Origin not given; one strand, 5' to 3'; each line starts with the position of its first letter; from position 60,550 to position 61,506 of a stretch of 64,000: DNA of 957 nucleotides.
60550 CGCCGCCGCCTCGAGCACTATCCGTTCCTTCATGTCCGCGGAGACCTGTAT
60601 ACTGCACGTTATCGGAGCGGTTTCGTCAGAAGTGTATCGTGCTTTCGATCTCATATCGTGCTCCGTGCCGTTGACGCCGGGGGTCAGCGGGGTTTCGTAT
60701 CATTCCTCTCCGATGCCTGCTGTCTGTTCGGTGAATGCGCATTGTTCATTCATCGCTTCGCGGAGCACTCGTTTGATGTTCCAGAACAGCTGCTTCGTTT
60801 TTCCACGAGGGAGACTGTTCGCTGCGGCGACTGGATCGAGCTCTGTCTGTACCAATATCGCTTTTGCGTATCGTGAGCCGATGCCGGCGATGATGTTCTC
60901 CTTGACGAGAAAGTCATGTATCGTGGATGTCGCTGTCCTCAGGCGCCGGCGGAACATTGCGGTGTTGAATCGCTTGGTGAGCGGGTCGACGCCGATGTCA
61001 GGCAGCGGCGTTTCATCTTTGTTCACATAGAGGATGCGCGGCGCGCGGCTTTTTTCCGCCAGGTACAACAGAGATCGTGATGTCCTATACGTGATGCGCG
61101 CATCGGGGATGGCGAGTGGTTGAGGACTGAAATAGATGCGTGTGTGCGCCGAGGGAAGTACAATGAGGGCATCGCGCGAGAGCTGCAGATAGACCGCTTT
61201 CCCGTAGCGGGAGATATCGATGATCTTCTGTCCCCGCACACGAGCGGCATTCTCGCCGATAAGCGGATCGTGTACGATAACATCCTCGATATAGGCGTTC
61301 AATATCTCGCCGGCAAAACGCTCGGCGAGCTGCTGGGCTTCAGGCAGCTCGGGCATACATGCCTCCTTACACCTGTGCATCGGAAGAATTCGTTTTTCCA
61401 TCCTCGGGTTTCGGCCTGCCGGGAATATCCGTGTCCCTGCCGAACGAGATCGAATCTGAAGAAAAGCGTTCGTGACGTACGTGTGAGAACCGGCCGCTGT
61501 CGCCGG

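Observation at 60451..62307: Split Fpg/Nei arrangement: zinc-finger-less Fpg-like glycosylase in an operon with a separate CxxC-x20-CxxC zinc-ribbon gene, a DUF4912 gene and an RHH gene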

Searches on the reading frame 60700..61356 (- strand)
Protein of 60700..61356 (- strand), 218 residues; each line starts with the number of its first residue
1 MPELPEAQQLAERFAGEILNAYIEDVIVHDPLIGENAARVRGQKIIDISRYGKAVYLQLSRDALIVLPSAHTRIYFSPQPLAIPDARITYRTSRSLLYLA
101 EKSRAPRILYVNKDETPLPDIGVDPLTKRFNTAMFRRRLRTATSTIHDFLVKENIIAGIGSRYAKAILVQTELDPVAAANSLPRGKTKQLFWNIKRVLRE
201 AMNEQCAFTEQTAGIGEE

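Call 3: search_protein_families(library=pfam, proteins=[window:60700-61356:-], max_evalue=1)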
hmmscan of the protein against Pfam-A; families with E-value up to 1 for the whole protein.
window:60700-61356:- (218 aa): 4 families
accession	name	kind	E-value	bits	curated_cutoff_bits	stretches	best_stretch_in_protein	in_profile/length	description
PF06831.19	H2TH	-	7e-14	52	34.7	1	121-204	1-84/93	Formamidopyrimidine-DNA glycosylase H2TH domain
PF01149.29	Fapy_DNA_glyco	-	3.8e-08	34.4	25.5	1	1-66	1-74/117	Formamidopyrimidine-DNA glycosylase N-terminal domain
PF05833.16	NFACT_N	-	0.059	12.6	31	1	122-208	167-250/456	NFACT N-terminal and middle domains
PF00416.27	Ribosomal_S13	-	0.18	12.6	31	1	155-199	19-63/128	Ribosomal protein S13/S18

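Call 4: search_protein_families(library=ncbifam, proteins=[window:60700-61356:-], max_evalue=1)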
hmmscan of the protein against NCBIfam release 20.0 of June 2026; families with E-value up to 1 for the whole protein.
window:60700-61356:- (218 aa): 8 families
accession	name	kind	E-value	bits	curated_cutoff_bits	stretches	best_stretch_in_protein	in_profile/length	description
NF002211.1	PRK01103.1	equivalog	4.6e-22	78.8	212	1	1-205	1-218/274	bifunctional DNA-formamidopyrimidine glycosylase/DNA-(apurinic or apyrimidinic site) lyase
TIGR00577.1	fpg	equivalog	9.5e-22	77.6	203.3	1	1-204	1-220/276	DNA-formamidopyrimidine glycosylase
NF011386.0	PRK14811.1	equivalog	1.2e-20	73.9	414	1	1-204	1-204/269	DNA-formamidopyrimidine glycosylase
NF011385.0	PRK14810.1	equivalog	2.3e-13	50.2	423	1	1-203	1-214/272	DNA-formamidopyrimidine glycosylase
NF010551.0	PRK13945.1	equivalog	1.1e-12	47.9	348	1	115-205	136-226/282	DNA-formamidopyrimidine glycosylase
NF007763.0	PRK10445.1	equivalog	1.9e-08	34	252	1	1-203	1-211/263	endonuclease VIII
NF003140.0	PRK04053.1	equivalog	0.024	14.7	159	1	156-195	33-72/157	30S ribosomal protein S13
NF040775.1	endonuc_Nei2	equivalog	0.15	11.5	400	1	108-183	107-183/252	endonuclease VIII Nei2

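Call 5: find_homologous_proteins(query=window:60700-61356:-)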
Query window:60700-61356:- (218 aa): 279 proteins with E <= 0.001 among 1340 candidates; the best 120 are listed.
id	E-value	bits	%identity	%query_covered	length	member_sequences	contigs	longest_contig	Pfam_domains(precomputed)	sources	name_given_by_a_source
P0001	2.0e-137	473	100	100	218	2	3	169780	PF06831.20,PF01149.30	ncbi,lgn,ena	ncbi:MAG: DNA-formamidopyrimidine glycosylase family protein [Spirochaetota bacterium]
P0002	3.1e-50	189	46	93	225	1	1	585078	PF06831.20,PF01149.30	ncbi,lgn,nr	ncbi:MAG: hypothetical protein HZC28_04220 [Spirochaetes bacterium]|nr:hypothetical protein [Spiroch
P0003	1.1e-41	161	43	94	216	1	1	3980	PF06831.20,PF01149.30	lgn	-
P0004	7.3e-15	73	32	95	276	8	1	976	PF06831.20,PF01149.30,PF06827.21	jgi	jgi:formamidopyrimidine-DNA glycosylase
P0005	3.6e-14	71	30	93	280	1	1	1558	PF06831.20,PF01149.30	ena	-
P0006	1.5e-13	69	29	95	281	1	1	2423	PF06831.20,PF01149.30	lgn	-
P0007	1.6e-13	69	34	94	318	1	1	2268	PF06831.20,PF01149.30,PF06827.21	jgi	jgi:formamidopyrimidine-DNA glycosylase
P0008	3.6e-13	68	31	93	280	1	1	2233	PF06831.20,PF01149.30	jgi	-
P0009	9.2e-13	66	32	94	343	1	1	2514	PF06831.20,PF01149.30,PF06827.21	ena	-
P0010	3.9e-12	64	30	94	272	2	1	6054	PF06831.20,PF01149.30,PF06827.21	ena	-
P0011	3.9e-12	64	31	93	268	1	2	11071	PF06831.20,PF01149.30,PF06827.21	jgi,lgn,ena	-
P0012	6.4e-12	64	27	93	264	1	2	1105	PF06831.20,PF01149.30,PF06827.21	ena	-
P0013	7.9e-12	63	28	94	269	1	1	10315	PF06831.20,PF01149.30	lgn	-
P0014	3.2e-11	61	27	93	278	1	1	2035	PF06831.20,PF01149.30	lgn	-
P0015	3.6e-11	61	28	94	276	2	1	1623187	PF06831.20,PF01149.30,PF06827.21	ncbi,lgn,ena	-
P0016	3.7e-11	61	28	93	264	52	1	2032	PF06831.20,PF01149.30,PF06827.21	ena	-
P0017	4.8e-11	61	31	93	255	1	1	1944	PF06831.20,PF01149.30,PF06827.21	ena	-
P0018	1.2e-10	59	26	95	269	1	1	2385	PF06831.20,PF01149.30,PF06827.21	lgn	-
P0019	1.3e-10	59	27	94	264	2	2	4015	PF06831.20,PF01149.30,PF06827.21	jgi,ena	-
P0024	2.5e-10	58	30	95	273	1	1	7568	PF06831.20,PF01149.30,PF06827.21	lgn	-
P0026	3.1e-10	58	30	94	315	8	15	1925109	PF06831.20,PF01149.30,PF06827.21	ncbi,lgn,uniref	ncbi:bifunctional DNA-formamidopyrimidine glycosylase/DNA-(apurinic or apyrimidinic site) lyase [Rot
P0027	3.2e-10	58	30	100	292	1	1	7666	PF06831.20,PF01149.30,PF06827.21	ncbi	ncbi:MAG: bifunctional DNA-formamidopyrimidine glycosylase/DNA-(apurinic or apyrimidinic site) lyase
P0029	4.2e-10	58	34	44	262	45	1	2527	PF06831.20,PF01149.30,PF06827.21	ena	-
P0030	4.9e-10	57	27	94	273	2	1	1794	PF06831.20,PF01149.30,PF06827.21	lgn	-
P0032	8.9e-10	57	28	93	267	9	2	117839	PF06831.20,PF01149.30,PF06827.21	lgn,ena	-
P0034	1.6e-9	56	26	95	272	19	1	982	PF06831.20,PF01149.30,PF06827.21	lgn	-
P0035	1.7e-9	56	29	96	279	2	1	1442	PF06831.20,PF01149.30,PF06827.21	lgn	-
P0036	1.9e-9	56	29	94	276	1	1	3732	PF06831.20,PF01149.30,PF06827.21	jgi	jgi:formamidopyrimidine-DNA glycosylase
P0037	1.9e-9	55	29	95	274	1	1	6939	PF06831.20,PF01149.30,PF06827.21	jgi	jgi:formamidopyrimidine-DNA glycosylase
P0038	2.0e-9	55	28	94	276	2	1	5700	PF06831.20,PF01149.30,PF00416.28,PF05833.17,PF06827.21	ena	-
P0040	2.1e-9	55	26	95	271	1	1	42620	PF06831.20,PF01149.30,PF06827.21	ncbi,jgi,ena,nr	ncbi:MAG: bifunctional DNA-formamidopyrimidine glycosylase/DNA-(apurinic or apyrimidinic site) lyase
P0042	3.3e-9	55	28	93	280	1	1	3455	PF06831.20,PF01149.30,PF06827.21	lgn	-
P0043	6.1e-9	54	27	94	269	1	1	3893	PF06831.20,PF01149.30,PF06827.21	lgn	-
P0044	7.8e-9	53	28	93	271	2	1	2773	PF06831.20,PF01149.30,PF06827.21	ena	-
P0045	8.1e-9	53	25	99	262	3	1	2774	PF06831.20,PF01149.30,PF06827.21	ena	-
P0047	9.9e-9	53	29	78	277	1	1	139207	PF06831.20,PF01149.30,PF06827.21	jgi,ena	jgi:formamidopyrimidine-DNA glycosylase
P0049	1.4e-8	53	27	95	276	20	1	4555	PF06831.20,PF01149.30,PF06827.21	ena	-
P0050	1.5e-8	53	29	80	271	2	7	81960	PF06831.20,PF01149.30,PF06827.21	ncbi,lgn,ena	-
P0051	1.7e-8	52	29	93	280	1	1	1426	PF06831.20,PF01149.30,PF06827.21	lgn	-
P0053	1.9e-8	52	28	93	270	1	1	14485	PF06831.20,PF01149.30,PF06827.21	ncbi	-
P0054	2.1e-8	52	27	94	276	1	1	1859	PF06831.20,PF01149.30,PF06827.21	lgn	-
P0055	2.6e-8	52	28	94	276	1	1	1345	PF06831.20,PF01149.30,PF00416.28,PF05833.17,PF06827.21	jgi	jgi:formamidopyrimidine-DNA glycosylase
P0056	2.7e-8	52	27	76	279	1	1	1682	PF06831.20,PF01149.30,PF06827.21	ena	-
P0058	2.9e-8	52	26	95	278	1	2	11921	PF06831.20,PF01149.30,PF06827.21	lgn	-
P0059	3.0e-8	52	27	94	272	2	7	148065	PF06831.20,PF01149.30,PF05833.17,PF06827.21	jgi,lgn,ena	jgi:formamidopyrimidine-DNA glycosylase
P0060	3.8e-8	51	28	93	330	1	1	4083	PF06831.20,PF01149.30,PF06827.21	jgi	jgi:formamidopyrimidine-DNA glycosylase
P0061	3.9e-8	51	28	94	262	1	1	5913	PF06831.20,PF01149.30,PF06827.21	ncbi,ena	-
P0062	4.1e-8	51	28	94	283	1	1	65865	PF06831.20,PF01149.30,PF06827.21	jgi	jgi:formamidopyrimidine-DNA glycosylase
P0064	4.8e-8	51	28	93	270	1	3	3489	PF06831.20,PF01149.30,PF06827.21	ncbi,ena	-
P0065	5.0e-8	51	32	52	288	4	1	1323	PF06831.20,PF01149.30,PF06827.21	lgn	-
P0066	5.3e-8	51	25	93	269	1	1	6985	PF06831.20,PF01149.30,PF06827.21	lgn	-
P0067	5.4e-8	51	27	93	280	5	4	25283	PF06831.20,PF01149.30,PF06827.21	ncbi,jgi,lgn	ncbi:MAG: bifunctional DNA-formamidopyrimidine glycosylase/DNA-(apurinic or apyrimidinic site) lyase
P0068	6.0e-8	51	28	93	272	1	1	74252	PF06831.20,PF01149.30,PF06827.21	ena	-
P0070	7.2e-8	50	27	100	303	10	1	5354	PF06831.20,PF01149.30,PF06827.21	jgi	jgi:formamidopyrimidine-DNA glycosylase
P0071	7.4e-8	50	29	95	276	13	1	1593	PF06831.20,PF01149.30,PF06827.21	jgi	jgi:formamidopyrimidine-DNA glycosylase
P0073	1.0e-7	50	29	94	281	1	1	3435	PF06831.20,PF01149.30,PF06827.21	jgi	jgi:formamidopyrimidine-DNA glycosylase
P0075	1.1e-7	50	22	94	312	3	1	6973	PF06831.20,PF01149.30,PF06827.21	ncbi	-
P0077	1.1e-7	50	28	94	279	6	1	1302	PF06831.20,PF01149.30,PF06827.21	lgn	-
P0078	1.1e-7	50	31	93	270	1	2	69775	PF06831.20,PF01149.30,PF06827.21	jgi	jgi:formamidopyrimidine-DNA glycosylase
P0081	1.3e-7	49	29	94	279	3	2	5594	PF06831.20,PF01149.30,PF06827.21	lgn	-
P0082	1.3e-7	49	29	93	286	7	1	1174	PF06831.20,PF01149.30,PF06827.21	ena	-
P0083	1.3e-7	49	27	95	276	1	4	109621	PF06831.20,PF01149.30,PF06827.21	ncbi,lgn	ncbi:MAG: DNA-formamidopyrimidine glycosylase [Candidatus Acidiferrales bacterium]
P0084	1.4e-7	49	27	94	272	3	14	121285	PF06831.20,PF01149.30,PF05833.17,PF06827.21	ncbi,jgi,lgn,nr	ncbi:MAG: bifunctional DNA-formamidopyrimidine glycosylase/DNA-(apurinic or apyrimidinic site) lyase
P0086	1.4e-7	49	29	93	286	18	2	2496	PF06831.20,PF01149.30,PF06827.21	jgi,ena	-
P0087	1.5e-7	49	28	93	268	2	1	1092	PF06831.20,PF01149.30,PF06827.21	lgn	-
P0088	1.7e-7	49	25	83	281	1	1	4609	PF06831.20,PF01149.30,PF06827.21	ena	-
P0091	1.9e-7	49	26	96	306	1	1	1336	PF06831.20,PF01149.30,PF06827.21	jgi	jgi:formamidopyrimidine-DNA glycosylase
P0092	2.4e-7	49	29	94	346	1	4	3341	PF06831.20,PF01149.30,PF06827.21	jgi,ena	-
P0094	2.5e-7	49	25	100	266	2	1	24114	PF06831.20,PF01149.30,PF06827.21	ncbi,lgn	-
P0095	2.6e-7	49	26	94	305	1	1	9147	PF06831.20,PF01149.30,PF06827.21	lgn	-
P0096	3.0e-7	48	28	93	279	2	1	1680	PF06831.20,PF01149.30,PF06827.21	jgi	jgi:formamidopyrimidine-DNA glycosylase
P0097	3.1e-7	48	29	93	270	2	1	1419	PF06831.20,PF01149.30,PF06827.21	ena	-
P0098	3.2e-7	48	29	94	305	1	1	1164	PF06831.20,PF01149.30,PF06827.21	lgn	-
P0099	3.4e-7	48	27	100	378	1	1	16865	PF06831.20,PF01149.30,PF06827.21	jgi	jgi:formamidopyrimidine-DNA glycosylase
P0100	3.4e-7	48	25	76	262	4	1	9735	PF06831.20,PF01149.30,PF06827.21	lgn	-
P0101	3.5e-7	48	25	95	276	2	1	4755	PF06831.20,PF01149.30,PF06827.21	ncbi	-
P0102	3.5e-7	48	29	93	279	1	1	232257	PF06831.20,PF01149.30,PF06827.21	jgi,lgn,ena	-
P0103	3.8e-7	48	27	94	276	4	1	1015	PF06831.20,PF01149.30,PF06827.21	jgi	-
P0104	4.0e-7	48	26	83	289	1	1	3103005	PF06831.20,PF01149.30,PF06827.21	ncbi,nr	ncbi:MAG: DNA-formamidopyrimidine glycosylase [Gemmatimonadota bacterium]|nr:DNA-formamidopyrimidine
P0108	4.6e-7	48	29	100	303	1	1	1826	PF06831.20,PF01149.30,PF06827.21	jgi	jgi:formamidopyrimidine-DNA glycosylase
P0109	4.9e-7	48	26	94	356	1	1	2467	PF06831.20,PF01149.30,PF06827.21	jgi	jgi:formamidopyrimidine-DNA glycosylase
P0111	5.1e-7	48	34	39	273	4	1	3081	PF06831.20,PF01149.30,PF06827.21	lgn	-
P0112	5.3e-7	47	27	95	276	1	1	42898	PF06831.20,PF01149.30,PF06827.21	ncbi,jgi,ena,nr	ncbi:MAG TPA: DNA-formamidopyrimidine glycosylase [Candidatus Acidoferrales bacterium]|nr:DNA-formam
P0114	5.7e-7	47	27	94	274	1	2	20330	PF06831.20,PF01149.30,PF06827.21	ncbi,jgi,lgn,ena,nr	ncbi:MAG TPA: bifunctional DNA-formamidopyrimidine glycosylase/DNA-(apurinic or apyrimidinic site) l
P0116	6.5e-7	47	26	95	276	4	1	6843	PF06831.20,PF01149.30,PF06827.21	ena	-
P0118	7.0e-7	47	28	93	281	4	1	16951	PF06831.20,PF01149.30,PF06827.21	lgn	-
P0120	7.3e-7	47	24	100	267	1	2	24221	PF06831.20,PF01149.30,PF06827.21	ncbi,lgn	ncbi:MAG: bifunctional DNA-formamidopyrimidine glycosylase/DNA-(apurinic or apyrimidinic site) lyase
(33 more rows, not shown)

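Call 6: find_encoding_contigs(protein=P0002, flank=6000, max_places=4)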
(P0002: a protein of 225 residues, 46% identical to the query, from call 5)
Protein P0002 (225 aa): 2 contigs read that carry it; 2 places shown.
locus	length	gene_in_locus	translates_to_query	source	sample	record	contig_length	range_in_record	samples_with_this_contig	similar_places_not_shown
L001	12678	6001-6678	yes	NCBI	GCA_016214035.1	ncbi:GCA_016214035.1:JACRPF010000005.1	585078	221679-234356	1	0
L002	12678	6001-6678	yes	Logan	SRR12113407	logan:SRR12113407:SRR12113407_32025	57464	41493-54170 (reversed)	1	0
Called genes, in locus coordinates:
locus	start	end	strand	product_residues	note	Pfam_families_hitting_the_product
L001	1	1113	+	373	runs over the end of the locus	PF00109:ketoacyl-synt, PF02801:Ketoacyl-synt_C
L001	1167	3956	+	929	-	-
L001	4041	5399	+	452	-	PF18073:Zn_ribbon_LapB, PF03796:DnaB_C (weak), PF06745:ATPase (faint), PF13481:AAA_25, PF13191:AAA_16 (faint), PF13541:ChlI, PF05362:Lon_C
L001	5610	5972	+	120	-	PF01475:FUR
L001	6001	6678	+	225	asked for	PF01149:Fapy_DNA_glyco, PF06831:H2TH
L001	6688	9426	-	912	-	PF00672:HAMP, PF00015:MCPsignal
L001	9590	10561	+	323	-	-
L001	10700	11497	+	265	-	PF09986:DUF2225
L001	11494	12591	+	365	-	PF03739:LptF_LptG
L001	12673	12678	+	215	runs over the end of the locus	PF00027:cNMP_binding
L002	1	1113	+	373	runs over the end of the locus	PF00109:ketoacyl-synt, PF02801:Ketoacyl-synt_C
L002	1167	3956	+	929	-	-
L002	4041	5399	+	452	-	PF18073:Zn_ribbon_LapB, PF03796:DnaB_C (weak), PF06745:ATPase (faint), PF13481:AAA_25, PF13191:AAA_16 (faint), PF13541:ChlI, PF05362:Lon_C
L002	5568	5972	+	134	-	PF01475:FUR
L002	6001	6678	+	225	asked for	PF01149:Fapy_DNA_glyco, PF06831:H2TH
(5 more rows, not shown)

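Call 7: find_encoding_contigs(protein=P0003, flank=6000, max_places=4)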
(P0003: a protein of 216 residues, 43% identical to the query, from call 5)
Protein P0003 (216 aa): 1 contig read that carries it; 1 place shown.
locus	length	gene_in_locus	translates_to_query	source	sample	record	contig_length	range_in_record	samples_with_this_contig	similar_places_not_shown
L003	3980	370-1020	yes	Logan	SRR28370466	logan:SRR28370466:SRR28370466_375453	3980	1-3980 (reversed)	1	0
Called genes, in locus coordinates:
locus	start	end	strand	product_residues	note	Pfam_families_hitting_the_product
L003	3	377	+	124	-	?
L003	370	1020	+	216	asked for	PF01149:Fapy_DNA_glyco, PF06831:H2TH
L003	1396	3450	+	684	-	-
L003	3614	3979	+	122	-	?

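Call 21: search_protein_representatives(alignment_id=A2)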
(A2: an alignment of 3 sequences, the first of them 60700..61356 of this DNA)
Query: 3 sequences, 219 profile positions. Proteins with E-value up to 0.001 (for the whole library): 8751; up to 1e-10: 3179; up to 1e-30: 5. The best 150 are listed.
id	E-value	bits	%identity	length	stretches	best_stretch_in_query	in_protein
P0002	1.7e-115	400.3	-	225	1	1-219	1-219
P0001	1.3e-110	384.3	-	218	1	1-219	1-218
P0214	5.4e-64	231.9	-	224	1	1-205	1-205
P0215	1.5e-54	201.0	-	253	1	1-207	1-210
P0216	3.6e-40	154.0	-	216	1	1-206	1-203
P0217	4.5e-30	121.0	-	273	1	1-208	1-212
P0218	3.4e-29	118.2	-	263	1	1-205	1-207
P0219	6.4e-28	114.0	-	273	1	1-209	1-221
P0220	9.8e-28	113.4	-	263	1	1-203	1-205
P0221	2.4e-27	112.1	-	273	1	1-218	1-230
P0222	4.4e-27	111.3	-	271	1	1-203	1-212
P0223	9.9e-27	110.1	-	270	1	1-203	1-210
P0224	1.1e-26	109.9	-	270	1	1-211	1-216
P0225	1.5e-26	109.5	-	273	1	1-208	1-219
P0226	1.8e-26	109.3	-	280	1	1-206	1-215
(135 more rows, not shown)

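Call 23: find_encoding_contigs(protein=P0214, flank=5000, max_places=3)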
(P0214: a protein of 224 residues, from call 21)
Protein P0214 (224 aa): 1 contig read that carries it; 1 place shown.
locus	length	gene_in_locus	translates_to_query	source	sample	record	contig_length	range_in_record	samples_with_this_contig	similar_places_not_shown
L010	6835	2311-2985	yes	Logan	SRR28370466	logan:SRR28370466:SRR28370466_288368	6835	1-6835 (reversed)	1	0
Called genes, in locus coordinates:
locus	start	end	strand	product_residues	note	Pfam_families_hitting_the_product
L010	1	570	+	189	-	?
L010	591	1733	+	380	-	PF04055:Radical_SAM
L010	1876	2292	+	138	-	PF01475:FUR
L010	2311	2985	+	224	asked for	PF01149:Fapy_DNA_glyco (weak), PF06831:H2TH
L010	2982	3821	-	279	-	PF12833:HTH_18, PF00165:HTH_AraC (weak)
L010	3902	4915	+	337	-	PF01370:Epimerase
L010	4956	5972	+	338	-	PF01408:GFO_IDH_MocA, PF02894:GFO_IDH_MocA_C, PF22725:GFO_IDH_MocA_C3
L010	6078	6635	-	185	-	PF00583:Acetyltransf_1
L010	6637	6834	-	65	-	?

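Call 24: find_encoding_contigs(protein=P0215, flank=5000, max_places=3)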
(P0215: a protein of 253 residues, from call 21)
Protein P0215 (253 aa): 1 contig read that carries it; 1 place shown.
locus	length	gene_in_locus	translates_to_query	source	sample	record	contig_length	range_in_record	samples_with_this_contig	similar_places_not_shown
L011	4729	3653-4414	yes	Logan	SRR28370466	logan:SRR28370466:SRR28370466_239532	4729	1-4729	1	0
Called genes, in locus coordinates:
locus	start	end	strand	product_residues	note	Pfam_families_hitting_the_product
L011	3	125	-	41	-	?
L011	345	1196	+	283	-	PF17848:Zn_ribbon_ACC, PF01039:Carboxyl_trans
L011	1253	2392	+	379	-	PF00005:ABC_tran, PF17912:OB_MalK, PF08402:TOBE_2 (weak)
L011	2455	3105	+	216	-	PF00215:OMPdecase (weak), PF00834:Ribul_P_3_epim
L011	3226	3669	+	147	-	PF01475:FUR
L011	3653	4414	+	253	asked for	PF01149:Fapy_DNA_glyco, PF06831:H2TH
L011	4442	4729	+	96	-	?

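Call 25: find_encoding_contigs(protein=P0216, flank=5000, max_places=3)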
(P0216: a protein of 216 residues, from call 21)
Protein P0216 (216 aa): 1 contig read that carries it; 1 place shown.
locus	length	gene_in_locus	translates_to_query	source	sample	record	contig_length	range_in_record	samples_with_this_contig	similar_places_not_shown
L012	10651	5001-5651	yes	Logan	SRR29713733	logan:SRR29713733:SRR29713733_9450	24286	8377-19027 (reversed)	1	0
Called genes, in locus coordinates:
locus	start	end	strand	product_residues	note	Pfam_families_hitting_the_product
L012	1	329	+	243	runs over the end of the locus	PF01713:Smr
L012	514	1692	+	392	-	PF00375:SDF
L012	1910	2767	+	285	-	PF03190:Thioredox_DsbH, PF00085:Thioredoxin, PF13899:Thioredoxin_7, PF13098:Thioredoxin_2, PF13174:TPR_6 (faint)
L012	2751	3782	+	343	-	PF00535:Glycos_transf_2, PF10111:Glyco_tranf_2_2, PF13641:Glyco_tranf_2_3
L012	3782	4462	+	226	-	PF00483:NTP_transferase (weak), PF01128:IspD, PF12804:NTP_transf_3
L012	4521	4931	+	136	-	PF03724:META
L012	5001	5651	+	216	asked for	PF01149:Fapy_DNA_glyco (faint), PF06831:H2TH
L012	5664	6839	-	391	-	PF24827:AstE_AspA_cat (weak)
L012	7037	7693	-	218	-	PF13580:SIS_2 (weak), PF01380:SIS, PF13580:SIS_2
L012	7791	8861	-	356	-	PF02608:Bmp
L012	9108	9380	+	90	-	PF00581:Rhodanese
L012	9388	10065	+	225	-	PF22175:Ogg-HhH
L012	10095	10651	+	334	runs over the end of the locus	PF01207:Dus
